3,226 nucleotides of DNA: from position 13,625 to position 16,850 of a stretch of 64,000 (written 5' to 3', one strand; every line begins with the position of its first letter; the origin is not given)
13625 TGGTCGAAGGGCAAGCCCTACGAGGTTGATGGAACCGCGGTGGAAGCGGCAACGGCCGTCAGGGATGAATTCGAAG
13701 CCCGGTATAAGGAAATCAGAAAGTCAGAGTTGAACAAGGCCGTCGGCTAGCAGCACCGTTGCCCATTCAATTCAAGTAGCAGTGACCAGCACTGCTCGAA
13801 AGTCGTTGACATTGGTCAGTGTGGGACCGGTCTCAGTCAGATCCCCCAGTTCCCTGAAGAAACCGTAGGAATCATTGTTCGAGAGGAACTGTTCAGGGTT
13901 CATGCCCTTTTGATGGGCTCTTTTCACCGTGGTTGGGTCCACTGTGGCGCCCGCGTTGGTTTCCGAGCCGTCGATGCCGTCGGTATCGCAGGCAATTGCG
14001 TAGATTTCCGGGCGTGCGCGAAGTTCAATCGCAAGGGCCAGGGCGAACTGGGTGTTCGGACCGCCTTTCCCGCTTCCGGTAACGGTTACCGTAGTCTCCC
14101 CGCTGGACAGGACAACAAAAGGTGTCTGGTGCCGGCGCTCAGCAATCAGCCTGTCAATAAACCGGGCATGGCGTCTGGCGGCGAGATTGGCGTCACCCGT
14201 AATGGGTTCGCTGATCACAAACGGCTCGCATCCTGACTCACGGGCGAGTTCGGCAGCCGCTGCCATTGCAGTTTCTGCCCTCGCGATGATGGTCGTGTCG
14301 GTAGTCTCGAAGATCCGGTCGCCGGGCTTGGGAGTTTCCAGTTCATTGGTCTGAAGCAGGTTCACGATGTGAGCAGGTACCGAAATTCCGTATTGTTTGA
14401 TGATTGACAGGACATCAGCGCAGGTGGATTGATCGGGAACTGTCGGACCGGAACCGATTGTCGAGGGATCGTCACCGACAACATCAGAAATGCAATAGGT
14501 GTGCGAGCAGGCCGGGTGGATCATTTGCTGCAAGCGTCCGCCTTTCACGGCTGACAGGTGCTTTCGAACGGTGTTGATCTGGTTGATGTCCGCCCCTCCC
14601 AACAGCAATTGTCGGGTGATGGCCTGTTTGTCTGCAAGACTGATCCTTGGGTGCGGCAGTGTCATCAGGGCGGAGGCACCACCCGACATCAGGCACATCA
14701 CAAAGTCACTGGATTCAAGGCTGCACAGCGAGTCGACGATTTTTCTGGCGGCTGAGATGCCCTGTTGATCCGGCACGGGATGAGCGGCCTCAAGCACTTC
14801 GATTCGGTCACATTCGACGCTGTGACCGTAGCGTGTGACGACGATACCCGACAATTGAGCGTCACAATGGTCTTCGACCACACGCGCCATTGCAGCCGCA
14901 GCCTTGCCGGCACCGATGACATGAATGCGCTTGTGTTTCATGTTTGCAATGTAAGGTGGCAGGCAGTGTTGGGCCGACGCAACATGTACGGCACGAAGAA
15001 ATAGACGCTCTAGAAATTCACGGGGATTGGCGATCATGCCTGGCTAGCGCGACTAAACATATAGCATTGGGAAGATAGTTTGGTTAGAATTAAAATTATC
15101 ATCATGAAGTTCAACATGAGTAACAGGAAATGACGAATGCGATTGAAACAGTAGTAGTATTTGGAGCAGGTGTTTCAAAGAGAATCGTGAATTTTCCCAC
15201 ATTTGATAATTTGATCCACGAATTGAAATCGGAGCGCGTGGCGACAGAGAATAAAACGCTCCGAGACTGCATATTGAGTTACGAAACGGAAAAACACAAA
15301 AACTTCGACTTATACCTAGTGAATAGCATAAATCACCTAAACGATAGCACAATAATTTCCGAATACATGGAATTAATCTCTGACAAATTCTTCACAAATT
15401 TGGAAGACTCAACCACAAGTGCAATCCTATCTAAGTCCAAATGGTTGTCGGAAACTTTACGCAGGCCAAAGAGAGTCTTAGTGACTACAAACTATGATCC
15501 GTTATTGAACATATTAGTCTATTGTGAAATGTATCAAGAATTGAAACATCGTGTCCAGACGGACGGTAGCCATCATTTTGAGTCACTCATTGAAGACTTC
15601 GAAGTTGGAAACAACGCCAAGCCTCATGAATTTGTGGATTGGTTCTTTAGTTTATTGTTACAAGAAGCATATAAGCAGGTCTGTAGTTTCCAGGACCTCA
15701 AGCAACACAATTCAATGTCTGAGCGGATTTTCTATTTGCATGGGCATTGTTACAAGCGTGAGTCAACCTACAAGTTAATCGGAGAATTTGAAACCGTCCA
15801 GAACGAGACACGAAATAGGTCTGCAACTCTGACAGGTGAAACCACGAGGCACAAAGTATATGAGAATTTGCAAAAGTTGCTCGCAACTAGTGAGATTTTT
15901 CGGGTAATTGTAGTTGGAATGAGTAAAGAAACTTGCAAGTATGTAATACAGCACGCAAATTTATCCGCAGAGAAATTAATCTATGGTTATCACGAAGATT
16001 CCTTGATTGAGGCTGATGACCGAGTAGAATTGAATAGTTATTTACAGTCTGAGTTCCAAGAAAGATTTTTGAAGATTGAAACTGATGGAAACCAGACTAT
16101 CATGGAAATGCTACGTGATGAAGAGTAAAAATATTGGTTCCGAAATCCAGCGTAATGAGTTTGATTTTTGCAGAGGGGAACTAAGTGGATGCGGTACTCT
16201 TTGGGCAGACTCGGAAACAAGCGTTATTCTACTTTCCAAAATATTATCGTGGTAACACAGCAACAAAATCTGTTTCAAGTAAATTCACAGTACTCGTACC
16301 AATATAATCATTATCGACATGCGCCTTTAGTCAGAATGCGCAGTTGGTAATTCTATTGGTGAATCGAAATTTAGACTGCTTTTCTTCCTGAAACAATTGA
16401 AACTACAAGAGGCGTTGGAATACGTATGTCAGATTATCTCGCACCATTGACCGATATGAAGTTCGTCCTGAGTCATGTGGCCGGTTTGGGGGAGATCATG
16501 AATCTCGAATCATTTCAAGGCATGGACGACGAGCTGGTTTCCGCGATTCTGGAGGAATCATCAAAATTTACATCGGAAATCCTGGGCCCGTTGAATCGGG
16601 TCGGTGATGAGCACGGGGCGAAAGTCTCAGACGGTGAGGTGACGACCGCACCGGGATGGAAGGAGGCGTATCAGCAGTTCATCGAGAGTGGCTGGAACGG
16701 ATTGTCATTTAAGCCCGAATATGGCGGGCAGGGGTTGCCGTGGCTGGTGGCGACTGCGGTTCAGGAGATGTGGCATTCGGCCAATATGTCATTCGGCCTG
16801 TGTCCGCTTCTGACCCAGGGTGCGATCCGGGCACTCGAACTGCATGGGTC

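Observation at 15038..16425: AT-rich islet carrying an orphan stand-alone SIR2-like gene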

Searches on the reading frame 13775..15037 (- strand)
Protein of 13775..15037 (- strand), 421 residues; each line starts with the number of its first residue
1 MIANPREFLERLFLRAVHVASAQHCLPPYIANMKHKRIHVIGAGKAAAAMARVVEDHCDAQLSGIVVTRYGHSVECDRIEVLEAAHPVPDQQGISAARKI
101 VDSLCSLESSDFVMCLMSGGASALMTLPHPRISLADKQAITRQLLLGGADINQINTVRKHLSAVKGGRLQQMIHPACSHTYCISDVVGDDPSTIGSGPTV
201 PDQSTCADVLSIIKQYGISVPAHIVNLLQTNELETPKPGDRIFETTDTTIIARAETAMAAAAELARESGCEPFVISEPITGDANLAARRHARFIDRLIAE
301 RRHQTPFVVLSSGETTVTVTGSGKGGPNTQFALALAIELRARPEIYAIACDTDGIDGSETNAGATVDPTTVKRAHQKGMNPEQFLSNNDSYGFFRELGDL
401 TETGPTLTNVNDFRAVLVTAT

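Call 71: list_cluster_members(proteins=[L082:17124-18950:-, L082:14097-15509:-, L082:15555-17090:-, L082:13355-13951:-, L082:4634-5791:+, L082:3388-4500:+, L082:11361-12251:+, L082:12324-13139:+, window:13775-15037:-])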
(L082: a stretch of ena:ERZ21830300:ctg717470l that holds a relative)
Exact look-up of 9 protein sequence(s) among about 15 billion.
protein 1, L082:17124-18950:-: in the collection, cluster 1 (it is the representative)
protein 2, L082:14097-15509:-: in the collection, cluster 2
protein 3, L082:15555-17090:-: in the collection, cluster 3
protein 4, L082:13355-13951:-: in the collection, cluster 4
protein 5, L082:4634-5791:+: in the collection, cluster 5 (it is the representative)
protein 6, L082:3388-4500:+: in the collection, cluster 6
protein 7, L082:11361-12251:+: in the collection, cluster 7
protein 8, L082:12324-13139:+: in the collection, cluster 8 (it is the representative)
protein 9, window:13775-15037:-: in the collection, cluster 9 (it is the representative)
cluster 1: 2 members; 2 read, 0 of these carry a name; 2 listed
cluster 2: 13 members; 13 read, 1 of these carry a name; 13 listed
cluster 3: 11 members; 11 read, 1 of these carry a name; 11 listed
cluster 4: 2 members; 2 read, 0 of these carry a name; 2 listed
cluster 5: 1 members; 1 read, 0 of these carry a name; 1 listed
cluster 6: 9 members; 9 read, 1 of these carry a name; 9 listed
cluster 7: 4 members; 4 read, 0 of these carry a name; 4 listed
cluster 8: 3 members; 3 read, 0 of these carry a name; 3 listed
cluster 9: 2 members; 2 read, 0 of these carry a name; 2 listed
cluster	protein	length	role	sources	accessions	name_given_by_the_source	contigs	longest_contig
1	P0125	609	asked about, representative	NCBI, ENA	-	-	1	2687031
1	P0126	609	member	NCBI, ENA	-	-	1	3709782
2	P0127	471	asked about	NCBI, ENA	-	-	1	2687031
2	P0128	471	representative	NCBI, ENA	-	-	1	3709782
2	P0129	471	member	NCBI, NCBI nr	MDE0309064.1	MAG: aminotransferase [Acidiferrobacterales bacterium] | aminotransferase [Acidiferrobacterales bacterium]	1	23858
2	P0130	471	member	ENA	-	-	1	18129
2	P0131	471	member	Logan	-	-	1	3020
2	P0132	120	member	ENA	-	-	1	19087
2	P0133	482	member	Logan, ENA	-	-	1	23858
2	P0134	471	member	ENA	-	-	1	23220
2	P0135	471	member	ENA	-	-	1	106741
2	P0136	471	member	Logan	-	-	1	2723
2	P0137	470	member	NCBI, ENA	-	-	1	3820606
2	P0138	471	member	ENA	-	-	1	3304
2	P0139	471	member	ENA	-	-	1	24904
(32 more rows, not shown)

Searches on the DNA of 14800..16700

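Call 45: search_rna_families(source=window, start=14800, end=16700, threshold=evalue, max_evalue=1)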
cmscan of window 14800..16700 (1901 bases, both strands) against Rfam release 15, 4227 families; matches with E-value up to 1: 0.
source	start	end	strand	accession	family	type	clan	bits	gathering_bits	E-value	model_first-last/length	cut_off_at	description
